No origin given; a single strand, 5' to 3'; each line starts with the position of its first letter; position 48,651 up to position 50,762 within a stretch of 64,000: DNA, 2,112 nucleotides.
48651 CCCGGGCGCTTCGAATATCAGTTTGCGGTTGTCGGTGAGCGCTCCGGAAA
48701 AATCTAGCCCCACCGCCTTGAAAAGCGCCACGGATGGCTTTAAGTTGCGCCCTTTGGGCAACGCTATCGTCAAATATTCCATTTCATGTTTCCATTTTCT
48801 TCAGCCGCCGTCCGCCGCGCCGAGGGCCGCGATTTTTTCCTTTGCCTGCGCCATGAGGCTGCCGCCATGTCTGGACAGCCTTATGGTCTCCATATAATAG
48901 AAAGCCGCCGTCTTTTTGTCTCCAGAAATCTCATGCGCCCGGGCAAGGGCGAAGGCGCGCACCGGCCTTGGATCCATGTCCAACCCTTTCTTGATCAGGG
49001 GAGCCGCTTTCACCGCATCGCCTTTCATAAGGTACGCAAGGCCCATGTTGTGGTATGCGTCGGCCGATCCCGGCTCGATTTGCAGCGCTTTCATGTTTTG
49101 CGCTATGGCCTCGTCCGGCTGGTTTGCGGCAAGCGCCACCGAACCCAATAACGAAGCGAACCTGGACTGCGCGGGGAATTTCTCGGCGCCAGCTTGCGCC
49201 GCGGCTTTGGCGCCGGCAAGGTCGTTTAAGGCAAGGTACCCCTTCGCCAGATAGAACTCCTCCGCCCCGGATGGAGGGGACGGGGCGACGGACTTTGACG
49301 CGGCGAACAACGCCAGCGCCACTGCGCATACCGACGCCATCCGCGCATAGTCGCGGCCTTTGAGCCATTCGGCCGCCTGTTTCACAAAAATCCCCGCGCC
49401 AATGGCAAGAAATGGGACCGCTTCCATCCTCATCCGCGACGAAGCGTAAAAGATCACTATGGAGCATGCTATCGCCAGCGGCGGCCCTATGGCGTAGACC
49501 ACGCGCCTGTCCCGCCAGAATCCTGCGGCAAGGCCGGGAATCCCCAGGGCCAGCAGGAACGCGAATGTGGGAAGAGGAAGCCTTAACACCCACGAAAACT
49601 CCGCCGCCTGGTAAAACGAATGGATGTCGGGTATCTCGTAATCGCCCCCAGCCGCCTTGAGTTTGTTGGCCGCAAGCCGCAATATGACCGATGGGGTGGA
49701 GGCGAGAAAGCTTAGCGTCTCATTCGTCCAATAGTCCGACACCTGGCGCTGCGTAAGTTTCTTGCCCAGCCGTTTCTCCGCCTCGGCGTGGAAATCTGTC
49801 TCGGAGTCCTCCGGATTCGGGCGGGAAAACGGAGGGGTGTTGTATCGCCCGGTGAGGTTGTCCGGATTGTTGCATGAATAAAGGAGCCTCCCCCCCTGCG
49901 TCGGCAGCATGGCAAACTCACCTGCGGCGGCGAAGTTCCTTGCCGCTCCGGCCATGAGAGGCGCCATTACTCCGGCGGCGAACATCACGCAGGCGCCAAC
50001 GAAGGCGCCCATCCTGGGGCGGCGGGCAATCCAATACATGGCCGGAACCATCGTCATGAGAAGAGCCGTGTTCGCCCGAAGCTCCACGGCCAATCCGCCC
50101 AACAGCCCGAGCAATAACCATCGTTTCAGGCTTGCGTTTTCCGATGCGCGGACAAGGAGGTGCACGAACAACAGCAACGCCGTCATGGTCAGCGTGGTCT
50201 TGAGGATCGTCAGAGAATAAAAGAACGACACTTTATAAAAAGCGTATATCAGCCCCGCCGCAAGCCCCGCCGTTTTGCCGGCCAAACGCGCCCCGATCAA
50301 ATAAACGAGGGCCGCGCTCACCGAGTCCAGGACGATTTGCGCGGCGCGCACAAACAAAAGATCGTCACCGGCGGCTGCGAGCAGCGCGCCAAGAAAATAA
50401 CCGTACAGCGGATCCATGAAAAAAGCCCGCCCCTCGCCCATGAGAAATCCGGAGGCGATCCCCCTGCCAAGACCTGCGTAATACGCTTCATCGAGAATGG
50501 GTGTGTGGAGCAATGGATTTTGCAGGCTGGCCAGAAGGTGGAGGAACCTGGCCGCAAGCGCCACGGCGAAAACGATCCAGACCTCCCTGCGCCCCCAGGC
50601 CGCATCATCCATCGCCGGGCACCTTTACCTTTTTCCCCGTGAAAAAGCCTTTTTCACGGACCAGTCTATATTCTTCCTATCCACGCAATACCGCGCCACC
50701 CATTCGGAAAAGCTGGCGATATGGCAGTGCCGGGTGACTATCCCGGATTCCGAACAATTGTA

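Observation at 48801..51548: GT39/GT-C membrane glycosyltransferase with TPR tail followed by a Maf/DUF115-like protein: a possible protein or flagellin glycosylation pair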

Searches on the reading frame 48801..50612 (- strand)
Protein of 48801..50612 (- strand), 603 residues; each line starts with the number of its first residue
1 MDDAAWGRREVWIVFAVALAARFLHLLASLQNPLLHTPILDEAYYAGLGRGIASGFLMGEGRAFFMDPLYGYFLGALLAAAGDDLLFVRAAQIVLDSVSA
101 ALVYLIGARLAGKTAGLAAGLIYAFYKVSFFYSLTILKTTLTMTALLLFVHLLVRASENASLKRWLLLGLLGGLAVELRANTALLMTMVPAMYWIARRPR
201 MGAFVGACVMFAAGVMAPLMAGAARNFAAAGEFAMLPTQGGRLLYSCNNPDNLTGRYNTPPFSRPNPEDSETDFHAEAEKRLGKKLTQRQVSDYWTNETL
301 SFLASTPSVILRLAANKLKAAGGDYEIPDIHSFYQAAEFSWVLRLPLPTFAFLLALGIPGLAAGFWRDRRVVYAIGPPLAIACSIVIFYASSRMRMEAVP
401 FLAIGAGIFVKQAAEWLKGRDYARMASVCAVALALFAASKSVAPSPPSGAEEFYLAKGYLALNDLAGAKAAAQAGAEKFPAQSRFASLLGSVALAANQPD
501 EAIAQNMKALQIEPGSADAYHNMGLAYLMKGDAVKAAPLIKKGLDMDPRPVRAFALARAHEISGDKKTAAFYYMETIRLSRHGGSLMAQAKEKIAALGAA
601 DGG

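Call 3: search_protein_families(library=pfam, proteins=[window:48801-50612:-], max_evalue=0.01)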
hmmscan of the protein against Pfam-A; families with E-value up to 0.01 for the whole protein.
window:48801-50612:- (603 aa): 11 families
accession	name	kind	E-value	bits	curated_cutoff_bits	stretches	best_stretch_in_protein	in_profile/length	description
PF13231.12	PMT_2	-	7.2e-11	43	26.1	1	68-197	4-132/160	Dolichyl-phosphate-mannose-protein mannosyltransferase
PF07719.23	TPR_2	-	1.3e-08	34.7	27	1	517-549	1-33/34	Tetratricopeptide repeat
PF13431.12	TPR_17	-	5e-07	29.9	24.4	1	507-536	3-32/34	Tetratricopeptide repeat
PF14559.12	TPR_19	-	1e-06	29.4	25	1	493-554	1-62/68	Tetratricopeptide repeat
PF00515.34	TPR_1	-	3.7e-06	27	27.8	1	517-549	1-33/34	Tetratricopeptide repeat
PF13414.12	TPR_11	-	4.8e-06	26.6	26.8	1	496-531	7-42/42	TPR repeat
PF13181.12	TPR_8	-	1.7e-05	25.1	25.7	0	517-548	1-32/34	Tetratricopeptide repeat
PF13424.12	TPR_12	-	3.1e-05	24.5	30.1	1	487-547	7-75/77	Tetratricopeptide repeat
PF13428.12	TPR_14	-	5.3e-05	24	23.5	0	454-489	6-41/44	Tetratricopeptide repeat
PF23914.1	TPR_CcmH_CycH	-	0.0016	18.7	42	1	488-576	55-146/158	Cytochrome c-type biogenesis protein H TPR domain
PF13432.12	TPR_16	-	0.0023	18.8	32.7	1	455-516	3-64/65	Tetratricopeptide repeat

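Call 4: search_protein_families(library=ncbifam, proteins=[window:48801-50612:-], max_evalue=0.01)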
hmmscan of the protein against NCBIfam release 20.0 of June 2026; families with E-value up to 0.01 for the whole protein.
window:48801-50612:- (603 aa): 7 families
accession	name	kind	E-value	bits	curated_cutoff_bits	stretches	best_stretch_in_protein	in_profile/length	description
TIGR02917.1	PEP_TPR_lipo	equivalog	2.3e-08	32.4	312.2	1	453-569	435-552/899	XrtA/PEP-CTERM system TPR-repeat protein PrsT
NF040959.1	MamA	equivalog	1.4e-06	27.9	200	1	452-547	108-203/204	magnetosome protein MamA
NF047440.1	LA3751_2_3_fam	subfamily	8.9e-06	24.8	200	1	121-216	135-230/460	LA_3751/LA_3752 family putative glycosyltransferase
TIGR02521.1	type_IV_pilW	equivalog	2.4e-05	24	154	1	517-585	31-100/234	type IV pilus biogenesis/stability protein PilW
NF033920.0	C39_PA2778_fam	equivalog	3.6e-05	23.3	150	1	461-547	168-254/255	PA2778 family cysteine peptidase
NF009784.2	PRK13279.1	equivalog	6.5e-05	21.7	567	1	63-218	57-221/539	lipid IV(A) 4-amino-4-deoxy-L-arabinosyltransferase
NF052415.1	T3SS_chap_SctY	equivalog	0.0027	18.2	70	1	482-575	5-102/106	type III secretion apparatus assembly chaperone SctY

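Call 10: find_homologous_proteins(query=window:48801-50612:-)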
Query window:48801-50612:- (603 aa): 80 proteins with E <= 0.001 among 8000 candidates.
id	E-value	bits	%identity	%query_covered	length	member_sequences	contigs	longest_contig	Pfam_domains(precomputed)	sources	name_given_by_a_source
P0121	0.0e+0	1316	100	100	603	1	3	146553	PF14559.13,PF13431.13,PF13414.13,PF00515.35,PF13424.13,PF13181.13,PF07719.24,PF13231.13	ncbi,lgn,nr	ncbi:MAG: glycosyltransferase family 39 protein [Nitrospinae bacterium]|nr:glycosyltransferase famil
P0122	3.7e-169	582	47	97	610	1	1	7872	PF13431.13,PF13176.13,PF13428.13,PF13374.13,PF14559.13,PF00515.35,PF12895.14,PF13424.13,PF21033.5,PF13432.13,PF13181.13,PF07719.24,PF13174.13,PF13231.13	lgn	-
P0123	4.6e-164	565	48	98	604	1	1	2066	PF14559.13,PF13431.13,PF13414.13,PF13371.13,PF00515.35,PF13424.13,PF13432.13,PF13428.13,PF13181.13,PF07719.24,PF13231.13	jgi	jgi:tetratricopeptide (TPR) repeat protein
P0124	1.1e-162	561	48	98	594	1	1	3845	PF14559.13,PF13431.13,PF13414.13,PF00515.35,PF13424.13,PF13176.13,PF13432.13,PF13428.13,PF13181.13,PF07719.24,PF13231.13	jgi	-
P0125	5.2e-159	549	47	99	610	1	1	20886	PF14559.13,PF13431.13,PF00515.35,PF12895.14,PF13424.13,PF13176.13,PF13432.13,PF13428.13,PF13181.13,PF07719.24,PF13231.13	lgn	-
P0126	1.3e-158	547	47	96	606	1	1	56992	PF13431.13,PF13414.13,PF13176.13,PF13428.13,PF07721.21,PF14559.13,PF00515.35,PF13424.13,PF13432.13,PF13181.13,PF07719.24,PF13231.13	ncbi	ncbi:MAG: tetratricopeptide repeat protein [Thermodesulfobacteriota bacterium]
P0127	8.5e-158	545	45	97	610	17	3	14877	PF14559.13,PF13414.13,PF00515.35,PF13432.13,PF13428.13,PF13181.13,PF07719.24,PF13231.13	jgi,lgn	-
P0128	1.2e-157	544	47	98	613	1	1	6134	PF13431.13,PF13414.13,PF13176.13,PF13428.13,PF13371.13,PF00515.35,PF13424.13,PF21033.5,PF13432.13,PF13181.13,PF07719.24,PF13231.13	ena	-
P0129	3.6e-157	543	46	96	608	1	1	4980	PF14559.13,PF13414.13,PF00515.35,PF13424.13,PF13432.13,PF13428.13,PF13181.13,PF07719.24,PF13231.13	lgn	-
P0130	7.3e-157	542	45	98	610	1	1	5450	PF14559.13,PF13431.13,PF13414.13,PF00515.35,PF13424.13,PF13176.13,PF13432.13,PF13428.13,PF13181.13,PF07719.24,PF13231.13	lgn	-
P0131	8.9e-157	541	45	99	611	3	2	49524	PF13431.13,PF13414.13,PF13176.13,PF13428.13,PF07721.21,PF14559.13,PF00515.35,PF13424.13,PF13432.13,PF13181.13,PF07719.24,PF13174.13,PF13231.13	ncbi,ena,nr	ncbi:MAG TPA: tetratricopeptide repeat protein [Nitrospirae bacterium]|nr:tetratricopeptide repeat p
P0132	1.1e-156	541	46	99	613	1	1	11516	PF13431.13,PF13414.13,PF00515.35,PF13424.13,PF13176.13,PF13432.13,PF13428.13,PF13181.13,PF07719.24,PF13231.13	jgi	-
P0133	1.0e-155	538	46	97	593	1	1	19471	PF14559.13,PF13431.13,PF00515.35,PF12895.14,PF13424.13,PF13176.13,PF13432.13,PF13428.13,PF13181.13,PF07719.24,PF13231.13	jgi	jgi:4-amino-4-deoxy-L-arabinose transferase-like glycosyltransferase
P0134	1.4e-155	537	46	97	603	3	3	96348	PF14559.13,PF00515.35,PF13424.13,PF13176.13,PF13432.13,PF13428.13,PF13181.13,PF07719.24,PF13231.13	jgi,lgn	jgi:tetratricopeptide (TPR) repeat protein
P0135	7.1e-155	535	46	95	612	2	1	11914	PF07721.21,PF14559.13,PF13431.13,PF00515.35,PF13424.13,PF13176.13,PF13432.13,PF13428.13,PF13181.13,PF07719.24,PF13231.13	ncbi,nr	ncbi:MAG: glycosyltransferase family 39 protein [Deltaproteobacteria bacterium]|nr:glycosyltransfera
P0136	9.3e-155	535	45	99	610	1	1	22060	PF13431.13,PF13414.13,PF13176.13,PF13428.13,PF13374.13,PF14559.13,PF00515.35,PF13424.13,PF13432.13,PF13181.13,PF07719.24,PF13174.13,PF13231.13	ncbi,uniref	ncbi:hypothetical protein MNBD_NITROSPINAE04-38 [hydrothermal vent metagenome]|uniref:Glycosyltransf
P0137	2.6e-154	533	45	98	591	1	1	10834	PF13431.13,PF13414.13,PF00515.35,PF13424.13,PF13432.13,PF07719.24,PF13231.13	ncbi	-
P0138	1.8e-153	530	46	99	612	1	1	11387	PF13431.13,PF13414.13,PF13176.13,PF13428.13,PF07721.21,PF14559.13,PF00515.35,PF13424.13,PF21033.5,PF13432.13,PF13181.13,PF07719.24,PF13174.13,PF13231.13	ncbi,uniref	ncbi:hypothetical protein MNBD_NITROSPINAE03-1285 [hydrothermal vent metagenome]|uniref:Glycosyltran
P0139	2.0e-153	530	44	99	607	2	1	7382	PF14559.13,PF13431.13,PF13414.13,PF00515.35,PF13424.13,PF13176.13,PF13432.13,PF13428.13,PF13181.13,PF07719.24,PF13231.13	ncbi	-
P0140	2.1e-152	527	48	96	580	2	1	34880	PF13431.13,PF13414.13,PF13176.13,PF13428.13,PF13374.13,PF14559.13,PF13371.13,PF00515.35,PF12895.14,PF13424.13,PF13432.13,PF13181.13,PF07719.24,PF13174.13,PF13231.13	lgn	-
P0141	4.6e-152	526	45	97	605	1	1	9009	PF13431.13,PF13414.13,PF13428.13,PF13374.13,PF07721.21,PF14559.13,PF00515.35,PF12895.14,PF13424.13,PF13432.13,PF13181.13,PF07719.24,PF13231.13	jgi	jgi:tetratricopeptide (TPR) repeat protein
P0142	8.7e-152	525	46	97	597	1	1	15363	PF14559.13,PF13431.13,PF00515.35,PF13424.13,PF13176.13,PF13432.13,PF13428.13,PF13181.13,PF07719.24,PF13231.13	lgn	-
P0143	1.2e-151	524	44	98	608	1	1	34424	PF13431.13,PF13414.13,PF00515.35,PF13424.13,PF13432.13,PF13428.13,PF13181.13,PF07719.24,PF13231.13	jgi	-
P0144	1.3e-151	524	46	95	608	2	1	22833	PF14559.13,PF13414.13,PF00515.35,PF12895.14,PF13424.13,PF13432.13,PF13428.13,PF13181.13,PF07719.24,PF13231.13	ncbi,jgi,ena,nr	ncbi:MAG: hypothetical protein CVU64_07620 [Deltaproteobacteria bacterium HGW-Deltaproteobacteria-21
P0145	2.7e-151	523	45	98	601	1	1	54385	PF13431.13,PF13414.13,PF13176.13,PF13428.13,PF14559.13,PF00515.35,PF13424.13,PF13432.13,PF13181.13,PF07719.24,PF13174.13,PF13231.13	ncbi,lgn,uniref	ncbi:hypothetical protein MNBD_NITROSPINAE02-2244 [hydrothermal vent metagenome]|uniref:Glycosyltran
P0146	3.3e-151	523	46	94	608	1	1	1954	PF14559.13,PF13431.13,PF00515.35,PF12895.14,PF13424.13,PF13432.13,PF13428.13,PF13181.13,PF07719.24,PF13231.13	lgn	-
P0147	1.3e-150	521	43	99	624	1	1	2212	PF14559.13,PF13431.13,PF13414.13,PF00515.35,PF13424.13,PF13176.13,PF13428.13,PF13181.13,PF07719.24,PF13231.13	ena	-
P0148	2.9e-150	520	44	98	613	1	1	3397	PF14559.13,PF13431.13,PF13414.13,PF00515.35,PF13424.13,PF13432.13,PF13428.13,PF13181.13,PF07719.24,PF13231.13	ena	-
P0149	5.1e-150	519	47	87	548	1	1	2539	PF14559.13,PF13431.13,PF13414.13,PF00515.35,PF13432.13,PF13428.13,PF13181.13,PF07719.24,PF13231.13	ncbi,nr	ncbi:MAG: glycosyltransferase family 39 protein, partial [Desulfobacterales bacterium]|nr:glycosyltr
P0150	1.4e-149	518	45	94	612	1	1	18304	PF07721.21,PF14559.13,PF00515.35,PF13424.13,PF13432.13,PF13428.13,PF13181.13,PF07719.24,PF13231.13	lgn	-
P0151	1.6e-149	517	46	96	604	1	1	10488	PF13414.13,PF13176.13,PF13428.13,PF13374.13,PF07721.21,PF14559.13,PF00515.35,PF13424.13,PF13432.13,PF13181.13,PF07719.24,PF13231.13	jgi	jgi:hypothetical protein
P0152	2.2e-149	517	44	97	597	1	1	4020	PF14559.13,PF13431.13,PF00515.35,PF13424.13,PF13176.13,PF13432.13,PF13428.13,PF13181.13,PF07719.24,PF13231.13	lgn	-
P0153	2.5e-149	517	42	99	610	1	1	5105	PF14559.13,PF13431.13,PF00515.35,PF13424.13,PF13176.13,PF13432.13,PF13428.13,PF13181.13,PF07719.24,PF13231.13,PF13374.13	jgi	jgi:hypothetical protein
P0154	3.2e-149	516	44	99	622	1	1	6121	PF13431.13,PF13414.13,PF13176.13,PF13428.13,PF14559.13,PF13371.13,PF00515.35,PF13424.13,PF13432.13,PF13181.13,PF07719.24,PF13231.13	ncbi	-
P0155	8.5e-149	515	44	96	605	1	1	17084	PF14559.13,PF13431.13,PF13414.13,PF00515.35,PF12895.14,PF13424.13,PF13432.13,PF13428.13,PF13181.13,PF07719.24,PF13231.13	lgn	-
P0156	1.1e-148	515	46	97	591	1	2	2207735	PF14559.13,PF13431.13,PF13414.13,PF13432.13,PF13428.13,PF13429.13,PF07719.24,PF13231.13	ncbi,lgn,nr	ncbi:MAG: glycosyltransferase family 39 protein [Nitrospinae bacterium]|nr:glycosyltransferase famil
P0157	3.6e-148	513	45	98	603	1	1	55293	PF13431.13,PF13414.13,PF13428.13,PF14559.13,PF00515.35,PF12895.14,PF13424.13,PF13432.13,PF13181.13,PF07719.24,PF13174.13,PF13231.13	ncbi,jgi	jgi:4-amino-4-deoxy-L-arabinose transferase-like glycosyltransferase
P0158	4.3e-148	513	44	97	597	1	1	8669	PF13431.13,PF13176.13,PF13428.13,PF14559.13,PF13371.13,PF00515.35,PF12895.14,PF13424.13,PF13432.13,PF13181.13,PF07719.24,PF13174.13,PF13231.13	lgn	-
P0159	1.0e-147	511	44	98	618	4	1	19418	PF13414.13,PF13176.13,PF13428.13,PF13374.13,PF14559.13,PF00515.35,PF12895.14,PF13424.13,PF13432.13,PF13181.13,PF07719.24,PF13174.13,PF13231.13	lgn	-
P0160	4.1e-147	509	48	88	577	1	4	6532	PF13431.13,PF13414.13,PF13176.13,PF13428.13,PF14559.13,PF13371.13,PF00515.35,PF13424.13,PF13432.13,PF13181.13,PF07719.24,PF13231.13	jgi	jgi:4-amino-4-deoxy-L-arabinose transferase-like glycosyltransferase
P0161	2.7e-146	507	44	99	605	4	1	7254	PF14559.13,PF13431.13,PF13414.13,PF00515.35,PF12895.14,PF13424.13,PF13432.13,PF13428.13,PF13181.13,PF07719.24,PF13231.13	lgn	-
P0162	1.1e-145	505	45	98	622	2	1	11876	PF14559.13,PF13431.13,PF00515.35,PF13424.13,PF13176.13,PF13432.13,PF13428.13,PF13181.13,PF07719.24,PF13174.13,PF13231.13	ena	-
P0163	1.7e-145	504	46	91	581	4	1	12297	PF14559.13,PF13431.13,PF13414.13,PF13371.13,PF00515.35,PF13424.13,PF13428.13,PF13181.13,PF07719.24,PF13231.13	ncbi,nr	ncbi:MAG: glycosyltransferase family 39 protein [Deltaproteobacteria bacterium]|nr:glycosyltransfera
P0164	1.0e-144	502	46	98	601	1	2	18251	PF13431.13,PF13414.13,PF13176.13,PF13428.13,PF14559.13,PF13371.13,PF00515.35,PF12895.14,PF13424.13,PF13432.13,PF13181.13,PF07719.24,PF13174.13,PF13231.13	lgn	-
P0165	8.3e-144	499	43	99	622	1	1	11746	PF14559.13,PF13431.13,PF13414.13,PF13371.13,PF00515.35,PF13424.13,PF13432.13,PF13428.13,PF13181.13,PF07719.24,PF13231.13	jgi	-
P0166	1.1e-141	491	43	99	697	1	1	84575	PF13414.13,PF13176.13,PF13428.13,PF13374.13,PF14559.13,PF00515.35,PF12895.14,PF13424.13,PF13432.13,PF13181.13,PF07719.24,PF13231.13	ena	-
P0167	1.5e-141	491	44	93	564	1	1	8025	PF14559.13,PF13431.13,PF13414.13,PF13432.13,PF13428.13,PF13231.13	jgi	jgi:cytochrome c-type biogenesis protein CcmH/NrfG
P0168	4.4e-141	490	44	100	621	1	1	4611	PF00515.35,PF13424.13,PF13432.13,PF13181.13,PF07719.24,PF13231.13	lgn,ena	-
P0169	1.4e-140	488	44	94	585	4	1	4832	PF13431.13,PF13414.13,PF13176.13,PF13428.13,PF14559.13,PF13371.13,PF00515.35,PF13424.13,PF13432.13,PF13181.13,PF07719.24,PF13231.13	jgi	jgi:hypothetical protein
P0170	4.3e-137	476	40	95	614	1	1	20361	PF13431.13,PF13414.13,PF13176.13,PF13428.13,PF14559.13,PF13371.13,PF00515.35,PF13424.13,PF13432.13,PF13181.13,PF07719.24,PF13174.13,PF13231.13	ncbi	-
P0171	7.0e-134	466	42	97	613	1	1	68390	PF14559.13,PF13414.13,PF00515.35,PF13424.13,PF13176.13,PF13432.13,PF13428.13,PF13181.13,PF07719.24,PF13174.13,PF13231.13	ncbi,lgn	-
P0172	2.9e-133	464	45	94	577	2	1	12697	PF13414.13,PF00515.35,PF13424.13,PF13432.13,PF13181.13,PF07719.24,PF13174.13,PF13231.13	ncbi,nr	ncbi:MAG: glycosyltransferase family 39 protein [Deltaproteobacteria bacterium]|nr:glycosyltransfera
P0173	1.9e-131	458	41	99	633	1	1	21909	PF14559.13,PF13431.13,PF00515.35,PF13424.13,PF13176.13,PF13432.13,PF13428.13,PF13181.13,PF07719.24,PF13231.13,PF13374.13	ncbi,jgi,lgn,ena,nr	ncbi:MAG: tetratricopeptide repeat protein [Nitrospinota bacterium]|nr:tetratricopeptide repeat prot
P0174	6.2e-130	453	42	97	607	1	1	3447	PF13431.13,PF13414.13,PF13176.13,PF13428.13,PF14559.13,PF00515.35,PF12895.14,PF13424.13,PF13432.13,PF13181.13,PF07719.24,PF13174.13,PF13231.13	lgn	-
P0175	1.9e-124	435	43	95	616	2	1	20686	PF14559.13,PF13431.13,PF00515.35,PF13424.13,PF13176.13,PF13432.13,PF13428.13,PF13181.13,PF07719.24,PF13231.13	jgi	-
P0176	3.8e-124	434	39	95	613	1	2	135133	PF14559.13,PF13431.13,PF00515.35,PF13424.13,PF13432.13,PF13428.13,PF13181.13,PF07719.24,PF13231.13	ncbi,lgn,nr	ncbi:MAG: glycosyltransferase family 39 protein [Proteobacteria bacterium]|nr:glycosyltransferase fa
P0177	1.6e-108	382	41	85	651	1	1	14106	PF14559.13,PF13431.13,PF00515.35,PF13424.13,PF13432.13,PF13428.13,PF13181.13,PF07719.24,PF13231.13,PF13374.13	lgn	-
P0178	2.1e-59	220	33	91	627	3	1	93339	PF13231.13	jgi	jgi:4-amino-4-deoxy-L-arabinose transferase-like glycosyltransferase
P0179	4.1e-51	193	31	87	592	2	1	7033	PF07719.24,PF13231.13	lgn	-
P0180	5.4e-49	186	33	89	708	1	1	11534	PF13431.13,PF13414.13,PF13176.13,PF13428.13,PF13374.13,PF14559.13,PF24575.2,PF00515.35,PF13424.13,PF13432.13,PF13429.13,PF13181.13,PF07719.24,PF13174.13,PF13231.13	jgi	jgi:tetratricopeptide (TPR) repeat protein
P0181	4.0e-46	176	33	87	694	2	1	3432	PF03704.24,PF13431.13,PF23914.2,PF13414.13,PF13176.13,PF13428.13,PF13374.13,PF07721.21,PF14559.13,PF24575.2,PF13371.13,PF00515.35,PF13424.13,PF21033.5,PF13432.13,PF13181.13,PF07719.24,PF13174.13,PF13231.13,PF20308.5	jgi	jgi:tetratricopeptide (TPR) repeat protein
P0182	2.6e-45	173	34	71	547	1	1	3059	PF13428.13,PF13231.13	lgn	-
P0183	5.8e-45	172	33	65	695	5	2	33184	PF03704.24,PF13431.13,PF23914.2,PF13414.13,PF13176.13,PF13428.13,PF13374.13,PF07721.21,PF14559.13,PF24575.2,PF00515.35,PF13424.13,PF21033.5,PF13432.13,PF13429.13,PF13181.13,PF07719.24,PF13174.13,PF13231.13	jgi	jgi:tetratricopeptide (TPR) repeat protein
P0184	6.0e-35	139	27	90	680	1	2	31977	PF03704.24,PF14863.13,PF13431.13,PF23914.2,PF13414.13,PF13176.13,PF13428.13,PF14559.13,PF13371.13,PF00515.35,PF12895.14,PF13424.13,PF21033.5,PF13432.13,PF13181.13,PF07719.24,PF13174.13,PF13231.13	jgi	jgi:tetratricopeptide (TPR) repeat protein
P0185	8.9e-33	132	31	64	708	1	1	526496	PF14559.13,PF13431.13,PF23914.2,PF13414.13,PF00515.35,PF13424.13,PF13432.13,PF13428.13,PF13181.13,PF07719.24,PF13231.13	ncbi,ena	-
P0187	1.4e-26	112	32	56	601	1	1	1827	PF14559.13,PF13431.13,PF23914.2,PF13414.13,PF00515.35,PF13424.13,PF13428.13,PF13181.13,PF07719.24,PF13231.13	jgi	jgi:tetratricopeptide (TPR) repeat protein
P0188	6.7e-26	109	26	90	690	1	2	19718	PF03704.24,PF13431.13,PF23914.2,PF13414.13,PF13176.13,PF13428.13,PF14559.13,PF13371.13,PF00515.35,PF13424.13,PF13432.13,PF13181.13,PF07719.24,PF13174.13,PF13231.13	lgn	-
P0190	1.6e-19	88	28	42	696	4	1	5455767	PF14559.13,PF24575.2,PF13431.13,PF23914.2,PF07719.24,PF13231.13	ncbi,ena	-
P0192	7.1e-18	83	29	42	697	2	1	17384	PF14559.13,PF13431.13,PF23914.2,PF13432.13,PF13428.13,PF07719.24,PF13231.13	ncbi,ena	ncbi:MAG TPA: glycosyltransferase family 39 protein [Thermoanaerobaculia bacterium]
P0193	2.6e-14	71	25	52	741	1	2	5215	PF13431.13,PF13414.13,PF13176.13,PF13428.13,PF07721.21,PF14559.13,PF00515.35,PF13424.13,PF13432.13,PF13181.13,PF07719.24,PF13231.13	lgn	-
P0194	1.3e-12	65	32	12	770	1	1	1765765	PF13231.13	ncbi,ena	-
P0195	6.3e-11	60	28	80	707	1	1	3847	PF14559.13,PF13431.13,PF23914.2,PF13414.13,PF00515.35,PF13432.13,PF13428.13,PF13181.13,PF07719.24,PF13174.13,PF13231.13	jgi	jgi:tetratricopeptide (TPR) repeat protein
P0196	8.9e-10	56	25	64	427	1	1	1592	PF13231.13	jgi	jgi:4-amino-4-deoxy-L-arabinose transferase-like glycosyltransferase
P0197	6.5e-9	53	28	68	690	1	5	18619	PF13431.13,PF23914.2,PF13414.13,PF13428.13,PF14559.13,PF00515.35,PF12895.14,PF13424.13,PF13432.13,PF13429.13,PF13181.13,PF07719.24,PF13231.13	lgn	-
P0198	4.5e-8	50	26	61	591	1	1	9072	PF13231.13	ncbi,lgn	-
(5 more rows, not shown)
